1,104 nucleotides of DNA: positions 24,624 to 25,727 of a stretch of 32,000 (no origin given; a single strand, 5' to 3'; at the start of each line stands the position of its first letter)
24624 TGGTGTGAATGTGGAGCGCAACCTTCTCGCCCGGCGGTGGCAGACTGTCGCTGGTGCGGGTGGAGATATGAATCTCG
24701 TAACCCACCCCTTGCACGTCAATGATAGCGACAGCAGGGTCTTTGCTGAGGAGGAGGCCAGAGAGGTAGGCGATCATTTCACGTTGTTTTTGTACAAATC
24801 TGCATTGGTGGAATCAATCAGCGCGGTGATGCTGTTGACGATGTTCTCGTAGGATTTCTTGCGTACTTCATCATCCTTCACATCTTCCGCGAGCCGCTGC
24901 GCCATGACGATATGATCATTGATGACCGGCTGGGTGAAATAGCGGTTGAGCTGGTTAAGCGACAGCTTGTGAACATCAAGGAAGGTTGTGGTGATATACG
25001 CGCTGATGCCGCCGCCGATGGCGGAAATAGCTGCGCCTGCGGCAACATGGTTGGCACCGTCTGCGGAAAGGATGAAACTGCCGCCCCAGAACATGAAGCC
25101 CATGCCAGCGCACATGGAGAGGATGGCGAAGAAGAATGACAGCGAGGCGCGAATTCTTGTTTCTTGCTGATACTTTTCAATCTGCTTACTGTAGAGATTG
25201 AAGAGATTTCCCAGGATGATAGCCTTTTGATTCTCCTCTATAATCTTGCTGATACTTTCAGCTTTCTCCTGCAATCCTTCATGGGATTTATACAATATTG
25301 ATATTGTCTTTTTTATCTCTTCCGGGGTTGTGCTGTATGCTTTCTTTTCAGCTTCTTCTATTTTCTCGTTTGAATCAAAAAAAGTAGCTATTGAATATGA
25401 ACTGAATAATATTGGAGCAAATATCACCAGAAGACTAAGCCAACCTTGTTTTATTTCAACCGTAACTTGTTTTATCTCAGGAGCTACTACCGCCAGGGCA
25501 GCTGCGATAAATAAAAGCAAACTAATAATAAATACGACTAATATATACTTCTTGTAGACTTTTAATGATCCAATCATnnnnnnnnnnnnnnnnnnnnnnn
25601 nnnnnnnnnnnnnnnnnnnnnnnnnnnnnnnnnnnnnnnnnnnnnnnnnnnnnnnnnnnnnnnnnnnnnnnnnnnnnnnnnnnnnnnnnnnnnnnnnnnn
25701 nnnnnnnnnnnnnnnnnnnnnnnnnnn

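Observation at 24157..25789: Phd/YefM-like antitoxin and a mosaic four-helix membrane protein translationally welded onto ruvA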

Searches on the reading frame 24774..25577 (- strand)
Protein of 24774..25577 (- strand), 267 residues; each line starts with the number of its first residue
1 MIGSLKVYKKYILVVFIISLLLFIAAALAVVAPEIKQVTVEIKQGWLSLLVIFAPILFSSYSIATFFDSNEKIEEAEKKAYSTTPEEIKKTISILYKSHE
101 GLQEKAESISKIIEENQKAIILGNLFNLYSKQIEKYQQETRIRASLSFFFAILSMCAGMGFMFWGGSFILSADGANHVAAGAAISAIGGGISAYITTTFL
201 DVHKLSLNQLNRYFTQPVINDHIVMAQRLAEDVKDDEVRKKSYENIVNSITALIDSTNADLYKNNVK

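Call 4: search_protein_families(library=pfam, proteins=[window:24774-25577:-], max_evalue=1)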
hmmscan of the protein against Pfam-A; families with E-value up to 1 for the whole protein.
window:24774-25577:- (267 aa): 4 families
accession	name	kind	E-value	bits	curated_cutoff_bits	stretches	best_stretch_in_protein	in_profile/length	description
PF20712.2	CyanoTRADDas_TM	-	1.8e-05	25.2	24.3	1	143-210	5-68/68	Cyanobacterial TRADD-N associated 2-Transmembrane domain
PF23600.1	DUF7139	-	0.08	13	30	1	124-194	2-71/150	Domain of unknown function (DUF7139)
PF19943.4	DUF6405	-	0.53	10.6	25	1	8-31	3-26/37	Family of unknown function (DUF6405)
PF19795.4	DUF6279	-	1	9.7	27.7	0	223-264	33-74/195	Family of unknown function (DUF6279)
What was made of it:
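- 24774..25205 (-): Membrane gene, aa 125-267 plus the stop codon: the constant C-terminal module. It comprises '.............', a two-helix membrane hairpin (PF20712 match aa 143-210, window 24948-25151) and the highly conserved tail '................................'. PF20712 at 25.2 bits against a cut-off of 24.3 (call 4).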

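Call 5: search_protein_families(library=padloc, proteins=[window:24774-25577:-], max_evalue=1)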
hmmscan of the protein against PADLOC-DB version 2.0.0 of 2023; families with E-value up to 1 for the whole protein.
window:24774-25577:- (267 aa): 2 families
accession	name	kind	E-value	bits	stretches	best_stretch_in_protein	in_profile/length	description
PDLC03841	LeoBC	-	0.0031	14.7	1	21-139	461-579/601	-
PDLC03031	MTase_I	-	0.0035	13.6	1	70-141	723-792/834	Type I methyltransferase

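Call 6: search_protein_families(library=ncbifam, proteins=[window:24774-25577:-], max_evalue=1)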
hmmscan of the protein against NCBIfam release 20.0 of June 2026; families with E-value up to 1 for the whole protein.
window:24774-25577:- (267 aa): 3 families
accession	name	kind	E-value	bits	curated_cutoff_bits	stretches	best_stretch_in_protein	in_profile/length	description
NF046000.1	MAG1210_fam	subfamily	0.013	14.2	275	1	5-99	62-156/550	MAG1210 family protein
NF045742.1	MPN163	equivalog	0.035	14.3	100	1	11-78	50-119/154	MPN163 family protein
NF041560.1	T6SS_Burk_ExIF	subfamily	0.44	10.2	90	1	6-69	130-194/234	putative type VI secretion system effector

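Call 10: find_homologous_proteins(query=window:24774-25577:-, max_evalue=0.001)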
Query window:24774-25577:- (267 aa): 118 proteins with E <= 0.001 among 3949 candidates.
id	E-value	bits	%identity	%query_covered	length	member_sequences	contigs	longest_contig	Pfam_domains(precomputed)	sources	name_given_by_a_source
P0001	3.7e-112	392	86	81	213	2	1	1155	PF20712.3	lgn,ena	-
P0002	1.0e-96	341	79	75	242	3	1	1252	PF20712.3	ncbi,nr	ncbi:MAG: hypothetical protein D3916_17760 [Candidatus Electrothrix sp. MAN1_4]|nr:hypothetical prot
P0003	4.7e-95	336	79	75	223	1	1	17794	PF20712.3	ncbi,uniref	ncbi:TRADD-N-associated membrane domain-containing protein [Candidatus Electronema sp. TJ]|uniref:TR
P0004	1.2e-92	328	79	74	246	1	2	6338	-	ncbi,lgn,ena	-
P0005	2.4e-79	284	71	75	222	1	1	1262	PF20712.3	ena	-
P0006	3.5e-79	284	67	72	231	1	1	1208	PF20712.3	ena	-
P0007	5.0e-79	283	71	75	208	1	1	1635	PF20712.3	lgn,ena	-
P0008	8.0e-79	283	71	70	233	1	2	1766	PF20712.3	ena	-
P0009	1.7e-77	278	84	57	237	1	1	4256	PF20712.3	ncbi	-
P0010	3.2e-77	277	56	100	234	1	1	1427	PF20712.3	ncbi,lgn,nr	ncbi:MAG: hypothetical protein D3909_15685 [Candidatus Electrothrix sp. ATG1]|nr:hypothetical protei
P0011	8.2e-77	276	86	57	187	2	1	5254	PF20712.3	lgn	-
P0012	2.1e-76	275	77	64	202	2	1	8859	PF20712.3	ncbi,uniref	ncbi:hypothetical protein [Candidatus Electronema sp. JM]|uniref:hypothetical protein n=1 Tax=Candid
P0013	3.1e-76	274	79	64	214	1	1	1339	PF20712.3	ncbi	-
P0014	1.8e-75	272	67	75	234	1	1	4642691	PF20712.3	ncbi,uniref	ncbi:MAG: hypothetical protein WGN25_00855 [Candidatus Electrothrix sp. GW3-4]|uniref:TRADD-N-associ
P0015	1.9e-75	272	67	75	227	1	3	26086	PF20712.3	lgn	-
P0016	8.7e-75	269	69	74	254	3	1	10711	PF20712.3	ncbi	-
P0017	1.6e-74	269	66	75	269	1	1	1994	PF20712.3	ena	-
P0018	2.5e-74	268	66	75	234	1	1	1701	PF20712.3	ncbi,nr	ncbi:MAG: hypothetical protein D3925_09510 [Candidatus Electrothrix sp. AR5]|nr:hypothetical protein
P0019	3.8e-74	267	68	75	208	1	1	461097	PF20712.3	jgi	jgi:hypothetical protein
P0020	1.1e-73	266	64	73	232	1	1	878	PF20712.3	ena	-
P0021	1.5e-72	262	58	81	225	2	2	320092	PF20712.3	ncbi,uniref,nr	ncbi:hypothetical protein AB6D04_04300 [Vibrio splendidus]|uniref:TRADD-N-associated membrane domain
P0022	3.5e-72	261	63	72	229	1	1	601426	PF20712.3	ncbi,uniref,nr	ncbi:hypothetical protein [uncultured Shewanella sp.]|uniref:TRADD-N-associated membrane domain-cont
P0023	9.6e-72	259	67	73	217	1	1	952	PF20712.3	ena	-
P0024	1.6e-71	259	64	71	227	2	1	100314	PF20712.3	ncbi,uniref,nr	ncbi:TRADD-N-associated membrane domain-containing protein [Photobacterium leiognathi]|uniref:TRADD-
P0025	3.1e-70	255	63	71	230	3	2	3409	PF20712.3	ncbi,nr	ncbi:hypothetical protein V9K54_003381 [Vibrio cholerae]|nr:hypothetical protein [Vibrio cholerae]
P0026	4.7e-70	254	57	81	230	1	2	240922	PF20712.3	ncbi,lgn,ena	ncbi:hypothetical protein AB6D81_07900 [Vibrio splendidus]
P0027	1.5e-69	252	58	75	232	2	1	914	PF20712.3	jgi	jgi:Ca2+/Na+ antiporter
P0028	5.6e-69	250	65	75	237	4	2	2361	PF20712.3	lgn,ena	-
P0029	2.2e-68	248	66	65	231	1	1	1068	PF20712.3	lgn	-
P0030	3.6e-67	244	61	71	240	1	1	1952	PF20712.3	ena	-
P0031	1.5e-66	242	61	70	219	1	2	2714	PF20712.3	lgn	-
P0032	2.0e-65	239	58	66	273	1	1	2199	PF20712.3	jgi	jgi:hypothetical protein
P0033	3.8e-65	238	55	80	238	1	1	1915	PF20712.3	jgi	jgi:ABC-type multidrug transport system fused ATPase/permease subunit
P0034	3.3e-64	235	53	80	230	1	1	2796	PF20712.3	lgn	-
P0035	7.2e-64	234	57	69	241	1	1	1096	PF20712.3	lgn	-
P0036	3.5e-63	231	56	73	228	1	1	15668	PF20712.3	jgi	jgi:hypothetical protein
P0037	6.4e-63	231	52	78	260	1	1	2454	PF20712.3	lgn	-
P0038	7.1e-63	230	56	69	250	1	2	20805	PF20712.3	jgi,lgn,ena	-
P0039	1.0e-62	230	57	72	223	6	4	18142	PF20712.3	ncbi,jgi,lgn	-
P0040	1.6e-62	229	57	73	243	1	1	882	PF20712.3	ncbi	-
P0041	2.2e-62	229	58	69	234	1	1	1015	PF20712.3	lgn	-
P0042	2.2e-62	229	53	79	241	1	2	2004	PF20712.3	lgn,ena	-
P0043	2.2e-62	229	55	72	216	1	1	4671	PF20712.3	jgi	jgi:hypothetical protein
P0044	5.8e-62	227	52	78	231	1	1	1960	PF20712.3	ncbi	-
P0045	8.7e-62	227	56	71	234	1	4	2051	PF20712.3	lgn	-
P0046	1.4e-61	226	56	70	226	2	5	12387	PF20712.3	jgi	jgi:DNA-directed RNA polymerase subunit L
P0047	1.5e-61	226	52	70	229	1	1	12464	PF20712.3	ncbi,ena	-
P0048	1.6e-61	226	84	48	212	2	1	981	PF20712.3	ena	-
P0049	2.8e-60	222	51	83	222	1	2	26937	PF20712.3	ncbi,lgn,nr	ncbi:MAG: hypothetical protein QG657_909 [Acidobacteriota bacterium]|nr:hypothetical protein [Acidob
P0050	5.7e-60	221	49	79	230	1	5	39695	PF20712.3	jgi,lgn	jgi:hypothetical protein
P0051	8.2e-60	220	71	57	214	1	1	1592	PF20712.3,PF27546.1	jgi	-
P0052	1.8e-59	219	55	70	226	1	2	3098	PF20712.3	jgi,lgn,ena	jgi:hypothetical protein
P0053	2.3e-59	219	52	77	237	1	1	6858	PF20712.3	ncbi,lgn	-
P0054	2.9e-59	219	49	82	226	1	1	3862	PF20712.3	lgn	-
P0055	3.6e-59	218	52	72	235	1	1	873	PF20712.3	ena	-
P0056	3.8e-59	218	53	72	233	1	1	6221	PF20712.3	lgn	-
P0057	4.6e-59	218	50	78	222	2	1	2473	PF20712.3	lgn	-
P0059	2.2e-58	216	54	70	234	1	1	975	PF20712.3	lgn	-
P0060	2.4e-58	216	54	73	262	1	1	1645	PF20712.3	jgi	-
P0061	3.4e-58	215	51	71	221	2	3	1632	PF20712.3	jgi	jgi:hypothetical protein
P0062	3.8e-58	215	53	74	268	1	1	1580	PF20712.3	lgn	-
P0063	5.9e-58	214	51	79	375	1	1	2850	PF20712.3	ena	-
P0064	8.8e-58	214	52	74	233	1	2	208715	PF20712.3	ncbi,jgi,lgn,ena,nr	ncbi:MAG: hypothetical protein KJ571_18790 [Bacteroidetes bacterium]|nr:hypothetical protein [Bacter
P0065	1.9e-57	213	53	70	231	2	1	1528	PF20712.3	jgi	jgi:hypothetical protein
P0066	2.1e-57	213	50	79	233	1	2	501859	PF20712.3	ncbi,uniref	ncbi:TPA: TRADD-N-associated membrane domain-containing protein [Vibrio diabolicus]|uniref:TRADD-N-a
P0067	2.3e-57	212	55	67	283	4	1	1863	PF20712.3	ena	-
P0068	4.0e-57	212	54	69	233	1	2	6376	PF20712.3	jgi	jgi:hypothetical protein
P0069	4.6e-57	211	52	70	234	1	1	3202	PF20712.3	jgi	jgi:hypothetical protein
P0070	7.3e-57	211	51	69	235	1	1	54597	PF20712.3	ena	-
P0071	8.1e-57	211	51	72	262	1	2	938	PF20712.3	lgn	-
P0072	1.2e-56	210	54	70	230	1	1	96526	PF20712.3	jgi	jgi:hypothetical protein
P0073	1.4e-56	210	50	78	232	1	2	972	PF20712.3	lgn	-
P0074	3.5e-56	208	53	70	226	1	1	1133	PF20712.3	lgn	-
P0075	9.9e-56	207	53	81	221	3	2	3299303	PF20712.3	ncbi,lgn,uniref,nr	ncbi:Hypothetical protein; putative membrane protein [Vibrio atlanticus]|uniref:Cyanobacterial TRADD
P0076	1.6e-55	206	45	80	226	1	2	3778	PF20712.3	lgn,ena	-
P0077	1.8e-55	206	56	71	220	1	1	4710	PF20712.3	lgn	-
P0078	4.6e-55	205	56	71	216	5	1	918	PF20712.3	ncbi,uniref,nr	ncbi:hypothetical protein CGJ08_24615 [Vibrio parahaemolyticus]|uniref:TRADD-N-associated membrane d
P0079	3.4e-54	202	48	92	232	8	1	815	PF20712.3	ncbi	ncbi:TRADD-N-associated membrane domain-containing protein, partial [Vibrio cholerae]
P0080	6.7e-54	201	54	69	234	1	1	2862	PF20712.3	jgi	-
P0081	1.1e-53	200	51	70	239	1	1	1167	PF20712.3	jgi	jgi:hypothetical protein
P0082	4.4e-53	198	49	70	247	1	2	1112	PF20712.3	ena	-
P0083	5.5e-53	198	68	51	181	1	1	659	PF20712.3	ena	-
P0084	7.1e-53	198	50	72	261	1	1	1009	PF20712.3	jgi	-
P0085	2.0e-52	196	49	73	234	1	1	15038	PF20712.3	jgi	jgi:ABC-type multidrug transport system fused ATPase/permease subunit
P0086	2.5e-52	196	58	58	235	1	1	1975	PF20712.3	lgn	-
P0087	2.6e-51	193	47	79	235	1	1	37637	PF20712.3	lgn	-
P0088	2.7e-51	192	52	70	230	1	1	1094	PF20712.3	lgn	-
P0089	7.9e-51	191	45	81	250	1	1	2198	PF20712.3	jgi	jgi:hypothetical protein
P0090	1.1e-50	191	49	72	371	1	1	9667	PF20712.3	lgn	-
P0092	3.7e-50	189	49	70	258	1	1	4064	PF20712.3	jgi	jgi:hypothetical protein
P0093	3.8e-50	189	44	79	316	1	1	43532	PF20712.3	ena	-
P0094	1.3e-49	187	61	54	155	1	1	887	PF20712.3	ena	-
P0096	1.9e-48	183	49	72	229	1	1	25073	PF20712.3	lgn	-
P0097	3.5e-48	182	62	54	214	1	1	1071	PF20712.3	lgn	-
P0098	5.7e-48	182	62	53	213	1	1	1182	PF20712.3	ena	-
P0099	1.0e-47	181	48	78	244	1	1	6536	PF20712.3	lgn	-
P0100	1.2e-47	181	47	75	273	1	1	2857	PF20712.3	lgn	-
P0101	2.0e-47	180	57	58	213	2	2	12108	PF20712.3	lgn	-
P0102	7.6e-47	178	44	74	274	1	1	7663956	PF20712.3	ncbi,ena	-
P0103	3.6e-46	176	49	69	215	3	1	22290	PF20712.3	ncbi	-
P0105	9.1e-45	171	54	54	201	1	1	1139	PF20712.3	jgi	jgi:hypothetical protein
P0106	1.1e-44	171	43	83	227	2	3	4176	PF20712.3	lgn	-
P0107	1.6e-44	170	57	53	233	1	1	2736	PF20712.3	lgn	-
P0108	1.9e-44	170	46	78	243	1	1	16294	PF20712.3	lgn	-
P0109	6.3e-44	168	53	58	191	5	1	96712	PF20712.3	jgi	jgi:Cyanobacterial TRADD-N associated 2-Transmembrane domain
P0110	1.9e-43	167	59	50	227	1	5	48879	PF20712.3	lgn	-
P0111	9.3e-42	161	40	78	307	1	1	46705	PF20712.3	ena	-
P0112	8.2e-39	152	41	80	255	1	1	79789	PF20712.3,PF23600.2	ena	-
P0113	1.7e-38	151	43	67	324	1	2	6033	PF20990.3,PF20712.3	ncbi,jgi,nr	ncbi:MAG: hypothetical protein HQ515_26950 [Phycisphaeraceae bacterium]|nr:hypothetical protein [Phy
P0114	2.0e-36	144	49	56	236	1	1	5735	PF20712.3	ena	-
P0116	4.7e-35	139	42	70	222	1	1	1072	PF20712.3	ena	-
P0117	1.6e-31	128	47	53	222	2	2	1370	PF20712.3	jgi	jgi:hypothetical protein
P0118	8.0e-31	126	51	49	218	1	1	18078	PF20712.3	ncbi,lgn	-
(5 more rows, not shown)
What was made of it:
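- Closest known: PF20712. Same: NCBI and UniRef already give this name to close homologues from Electronema, Electrothrix, Vibrio and Photobacterium (call 10).
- Closest known: Gene cassettes of Vibrio chromosomal. Same: The V. cholerae homologue (63% identity over 71% of the query; call 10) is a single-gene cassette bounded by ~127-nt VCR repeats.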

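Call 14: find_related_loci(query=A1, collection=genome_contigs, flank=6000)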
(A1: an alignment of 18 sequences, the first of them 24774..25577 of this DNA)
Query A1 (267 aa) in genome_contigs; peptide patterns used: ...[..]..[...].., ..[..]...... (x = any residue, [..] = any of these).
20 stretches matched a pattern; 14 encode a relative of the query (tblastn E <= 1e-3); 14 distinct loci.
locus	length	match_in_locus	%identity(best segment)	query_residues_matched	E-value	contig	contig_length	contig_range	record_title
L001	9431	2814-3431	87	62-267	5e-109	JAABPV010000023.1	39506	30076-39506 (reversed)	MAG: Desulfobulbaceae bacterium isolate S01.Bin068 NODE_30_length_39506_cov_8.323442, whole genome shotgun sequence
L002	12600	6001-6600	79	68-267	4e-93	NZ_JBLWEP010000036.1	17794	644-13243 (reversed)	Candidatus Electronema sp. TJ TJ__4216, whole genome shotgun sequence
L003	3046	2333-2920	79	70-267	1e-94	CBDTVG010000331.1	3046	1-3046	MAG TPA_asm: uncultured Candidatus Electrothrix sp. isolate SRR7614715_binner13_Refined_5 genome assembly, contig: ERZ23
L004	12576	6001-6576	63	69-260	2e-80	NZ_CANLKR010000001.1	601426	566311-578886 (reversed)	Uncultured Shewanella sp. isolate 2-1108.fasta NODE_1, whole genome shotgun sequence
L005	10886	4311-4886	57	69-260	4e-70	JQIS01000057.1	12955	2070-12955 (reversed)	MAG: Sulfurovum sp. FS08-3 contig_180, whole genome shotgun sequence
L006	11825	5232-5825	52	70-267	2e-65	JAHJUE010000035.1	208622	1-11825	MAG: Bacteroidetes bacterium isolate OS_PC_MetaG.mb.9 OS_PC_MetaG.mb.9_k141_636481, whole genome shotgun sequence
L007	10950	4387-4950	55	70-256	5e-65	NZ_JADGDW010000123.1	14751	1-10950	MAG: Candidatus Albibeggiatoa sp. nov. BB20 NODE_3825_length_14751_cov_4.246383, whole genome shotgun sequence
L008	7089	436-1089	51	33-254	5e-61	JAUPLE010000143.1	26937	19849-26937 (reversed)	MAG: Acidobacteriota bacterium isolate erpe_2018_pw_9hr_WHONDRS-PP48-000088_B_bin.18 scaffold_207026, whole genome shotg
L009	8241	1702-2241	49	75-254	5e-58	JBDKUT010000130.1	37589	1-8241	MAG: Thermotogota bacterium isolate 8_bin.164 c_000001581141, whole genome shotgun sequence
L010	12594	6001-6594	44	69-266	1e-54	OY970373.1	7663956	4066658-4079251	MAG: uncultured Acidobacteriota bacterium isolate MFD09368.bin.c.1 genome assembly, chromosome: 1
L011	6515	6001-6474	54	102-258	2e-52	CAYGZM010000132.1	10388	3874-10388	MAG TPA_asm: uncultured Pirellulales bacterium isolate ERP119294_co1_448 genome assembly, contig: NODE_8869_length_10388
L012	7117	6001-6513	77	97-267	9e-74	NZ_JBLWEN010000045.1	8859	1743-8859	Candidatus Electronema sp. JM S1CJMS.41395, whole genome shotgun sequence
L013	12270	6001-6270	87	175-267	1e-46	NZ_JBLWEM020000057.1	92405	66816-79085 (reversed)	Candidatus Electronema sp. JC JC__378128, whole genome shotgun sequence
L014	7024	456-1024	72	69-258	3e-54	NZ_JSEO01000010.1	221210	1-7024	Marinomonas sp. SBI8L contig_10, whole genome shotgun sequence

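Call 18: search_protein_families(library=pfam, proteins=[L013:4640-4891:+, L013:4888-5163:+, L013:5265-5975:+, L002:5641-5883:+, L003:1836-2186:+, L003:1586-1834:+, L001:3460-4737:+, L001:405-2429:+, L012:5566-5760:+, L003:46-1650:+], max_evalue=0.1)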
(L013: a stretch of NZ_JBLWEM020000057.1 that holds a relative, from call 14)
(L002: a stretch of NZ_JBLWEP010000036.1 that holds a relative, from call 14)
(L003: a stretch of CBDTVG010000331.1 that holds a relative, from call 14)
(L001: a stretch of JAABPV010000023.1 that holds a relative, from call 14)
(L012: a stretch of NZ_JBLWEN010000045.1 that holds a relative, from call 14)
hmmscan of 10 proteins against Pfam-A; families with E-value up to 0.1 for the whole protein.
L013:4640-4891:+ (83 aa): 1 family
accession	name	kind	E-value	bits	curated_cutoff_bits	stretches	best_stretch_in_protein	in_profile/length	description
PF02604.26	PhdYeFM_antitox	-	0.00067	19.8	29.8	1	1-50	1-50/74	Antitoxin Phd_YefM, type II toxin-antitoxin system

L013:4888-5163:+ (91 aa): 5 families
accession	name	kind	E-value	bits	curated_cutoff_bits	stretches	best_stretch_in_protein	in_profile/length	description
PF15738.11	YafQ_toxin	-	0.00012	22.7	30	1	3-90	1-86/88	Bacterial toxin of type II toxin-antitoxin system, YafQ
PF05015.19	HigB-like_toxin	-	0.00015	22.6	27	1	43-83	49-87/91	RelE-like toxin of type II toxin-antitoxin system HigB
PF21800.4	KH_KRR1_2nd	-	0.0087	16.5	27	1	2-38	2-38/91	KRR1 small subunit processome component, second KH domain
PF05016.21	ParE_toxin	-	0.0089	17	23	1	12-91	11-89/89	ParE toxin of type II toxin-antitoxin system, parDE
PF14687.11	DUF4460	-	0.046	14.2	25.5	1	18-76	18-71/110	Domain of unknown function (DUF4460)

L013:5265-5975:+ (236 aa): 1 family
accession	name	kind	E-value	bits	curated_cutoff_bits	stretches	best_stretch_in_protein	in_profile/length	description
PF06785.16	UPF0242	-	0.011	16.3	33.5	1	25-197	19-162/194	Uncharacterised protein family (UPF0242) N-terminus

L002:5641-5883:+ (80 aa): 3 families
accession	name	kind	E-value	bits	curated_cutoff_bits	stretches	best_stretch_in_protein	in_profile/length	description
PF15738.11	YafQ_toxin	-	0.0024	18.6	30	1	2-79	10-86/88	Bacterial toxin of type II toxin-antitoxin system, YafQ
PF05015.19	HigB-like_toxin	-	0.0025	18.7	27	1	32-68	49-83/91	RelE-like toxin of type II toxin-antitoxin system HigB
PF05016.21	ParE_toxin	-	0.037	15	23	1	13-80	27-89/89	ParE toxin of type II toxin-antitoxin system, parDE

L003:1836-2186:+ (116 aa): 1 family
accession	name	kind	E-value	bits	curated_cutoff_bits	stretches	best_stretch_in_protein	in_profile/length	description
PF19469.4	DUF6006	-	0.093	12.8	26.3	0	50-82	24-56/140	Family of unknown function (DUF6006)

L003:1586-1834:+ (82 aa): 0 families

L001:3460-4737:+ (425 aa): 3 families
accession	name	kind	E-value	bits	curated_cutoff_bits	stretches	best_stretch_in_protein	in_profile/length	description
PF07690.21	MFS_1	-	4.7e-30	105.1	33.4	1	32-382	2-345/347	Major Facilitator Superfamily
PF05977.19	MFS_3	-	7.9e-15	54.7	27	1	26-389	10-365/524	Transmembrane secretion effector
PF05631.20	MFS_5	-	0.0017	17.7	25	1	26-95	34-103/356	Sugar-tranasporters, 12 TM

L001:405-2429:+ (674 aa): 3 families
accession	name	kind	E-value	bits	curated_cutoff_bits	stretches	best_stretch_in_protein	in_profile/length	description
PF00912.28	Transgly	-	9.3e-50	168.9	27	1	55-221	10-177/178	Transglycosylase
PF06832.18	BiPBP_C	-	1.7e-16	60.4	26.8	1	588-668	6-90/90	Penicillin-Binding Protein C-terminus Family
PF00905.27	Transpeptidase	-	5.3e-16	59.1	22.1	1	301-520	3-267/299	Penicillin binding protein transpeptidase domain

L012:5566-5760:+ (64 aa): 1 family
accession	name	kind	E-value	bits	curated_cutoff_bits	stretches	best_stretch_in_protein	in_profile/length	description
PF02604.26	PhdYeFM_antitox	-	0.057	13.6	29.8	1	19-64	4-49/74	Antitoxin Phd_YefM, type II toxin-antitoxin system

L003:46-1650:+ (534 aa): 3 families
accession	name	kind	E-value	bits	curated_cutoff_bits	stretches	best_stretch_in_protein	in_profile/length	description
PF09820.16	AAA-ATPase_like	-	6.9e-59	199.5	26.1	1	19-214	1-201/201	Predicted AAA-ATPase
PF08011.17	PDDEXK_9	-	2.9e-19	69.4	25.5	1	433-523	2-104/105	PD-(D/E)XK nuclease superfamily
PF13401.12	AAA_22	-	0.0025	18.6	27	1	59-201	15-120/130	AAA domain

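Call 20: find_encoding_contigs(protein=P0014, flank=5000, max_places=3)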
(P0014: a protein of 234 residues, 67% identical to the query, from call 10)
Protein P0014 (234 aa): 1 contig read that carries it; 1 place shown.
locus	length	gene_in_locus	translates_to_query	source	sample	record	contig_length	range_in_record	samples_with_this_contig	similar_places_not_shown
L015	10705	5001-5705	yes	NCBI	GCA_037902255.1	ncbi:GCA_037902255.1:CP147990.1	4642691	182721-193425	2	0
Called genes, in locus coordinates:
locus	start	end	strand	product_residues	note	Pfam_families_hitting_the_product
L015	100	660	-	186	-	PF01510:Amidase_2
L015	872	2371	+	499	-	PF01743:PolyA_pol, PF12627:PolyA_pol_RNAbd, PF01966:HD, PF13735:tRNA_NucTran2_2 (weak)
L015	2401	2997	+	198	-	PF01728:FtsJ, PF13847:Methyltransf_31 (weak)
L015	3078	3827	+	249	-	PF20772:TACO1_YebC_N, PF01709:Transcrip_reg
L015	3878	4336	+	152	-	PF02075:RuvC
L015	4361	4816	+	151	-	PF10990:DUF2809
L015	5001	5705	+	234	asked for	PF20712:CyanoTRADDas_TM (weak)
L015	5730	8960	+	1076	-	PF04257:RecC_N, PF27451:RecC_4th, PF17946:RecC_C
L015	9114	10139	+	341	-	PF00483:NTP_transferase, PF01128:IspD, PF02348:CTP_transf_3 (weak), PF12804:NTP_transf_3, PF25087:GMPPB_C (weak), PF00132:Hexapep (weak)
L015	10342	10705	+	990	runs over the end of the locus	PF17159:MASE3, PF01590:GAF (weak), PF13185:GAF_2, PF00989:PAS, PF08448:PAS_4, PF13426:PAS_9, PF02518:HATPase_c, PF00072:Response_reg, +2 more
